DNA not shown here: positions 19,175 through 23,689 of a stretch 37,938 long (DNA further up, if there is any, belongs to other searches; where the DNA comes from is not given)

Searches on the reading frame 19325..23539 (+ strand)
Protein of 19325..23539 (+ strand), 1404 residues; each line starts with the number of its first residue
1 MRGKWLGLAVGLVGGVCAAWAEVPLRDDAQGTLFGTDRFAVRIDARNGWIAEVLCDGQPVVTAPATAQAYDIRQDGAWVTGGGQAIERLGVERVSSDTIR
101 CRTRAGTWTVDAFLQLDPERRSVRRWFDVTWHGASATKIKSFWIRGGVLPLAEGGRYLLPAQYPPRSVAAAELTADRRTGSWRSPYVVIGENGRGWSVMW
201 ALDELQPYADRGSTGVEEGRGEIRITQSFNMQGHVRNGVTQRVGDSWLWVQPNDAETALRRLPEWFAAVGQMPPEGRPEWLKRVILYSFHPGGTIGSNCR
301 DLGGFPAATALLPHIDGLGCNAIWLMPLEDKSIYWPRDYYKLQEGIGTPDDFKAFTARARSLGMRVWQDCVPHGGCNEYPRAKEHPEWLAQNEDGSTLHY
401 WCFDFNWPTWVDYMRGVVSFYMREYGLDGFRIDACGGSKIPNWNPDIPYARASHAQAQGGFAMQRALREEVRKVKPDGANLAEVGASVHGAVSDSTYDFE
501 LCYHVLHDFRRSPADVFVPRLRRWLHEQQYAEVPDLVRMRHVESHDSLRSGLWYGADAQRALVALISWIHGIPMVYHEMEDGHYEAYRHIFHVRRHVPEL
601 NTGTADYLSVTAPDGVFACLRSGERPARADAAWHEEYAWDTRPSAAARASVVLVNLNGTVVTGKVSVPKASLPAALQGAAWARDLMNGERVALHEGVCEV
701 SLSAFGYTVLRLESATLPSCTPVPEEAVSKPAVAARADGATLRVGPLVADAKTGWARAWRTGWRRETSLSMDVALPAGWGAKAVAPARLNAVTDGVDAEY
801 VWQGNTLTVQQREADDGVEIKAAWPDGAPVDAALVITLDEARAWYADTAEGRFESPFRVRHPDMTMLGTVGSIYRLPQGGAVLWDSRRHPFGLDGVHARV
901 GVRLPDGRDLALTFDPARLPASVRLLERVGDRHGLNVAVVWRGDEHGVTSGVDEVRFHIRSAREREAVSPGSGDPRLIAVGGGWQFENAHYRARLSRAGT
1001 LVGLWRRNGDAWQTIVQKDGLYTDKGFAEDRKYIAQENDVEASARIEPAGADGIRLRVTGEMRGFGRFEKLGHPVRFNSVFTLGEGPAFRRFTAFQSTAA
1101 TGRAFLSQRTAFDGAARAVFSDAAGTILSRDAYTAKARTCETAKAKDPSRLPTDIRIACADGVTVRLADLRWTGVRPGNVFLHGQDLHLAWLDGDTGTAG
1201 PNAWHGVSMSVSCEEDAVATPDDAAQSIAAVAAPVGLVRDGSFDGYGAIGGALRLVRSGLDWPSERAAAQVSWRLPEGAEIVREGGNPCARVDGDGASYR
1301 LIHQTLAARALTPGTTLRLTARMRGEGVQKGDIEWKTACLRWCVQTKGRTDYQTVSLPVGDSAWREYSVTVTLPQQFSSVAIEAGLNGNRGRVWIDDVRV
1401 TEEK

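Call 37: search_protein_families(library=pfam, proteins=[window:19325-23539:+], max_evalue=0.001)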
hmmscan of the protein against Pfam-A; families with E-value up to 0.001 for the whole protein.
window:19325-23539:+ (1404 aa): 1 family
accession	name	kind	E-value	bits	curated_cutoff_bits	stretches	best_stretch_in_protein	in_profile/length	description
PF00128.31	Alpha-amylase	-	2.1e-17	63.9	22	2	302-372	15-89/446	Alpha amylase, catalytic domain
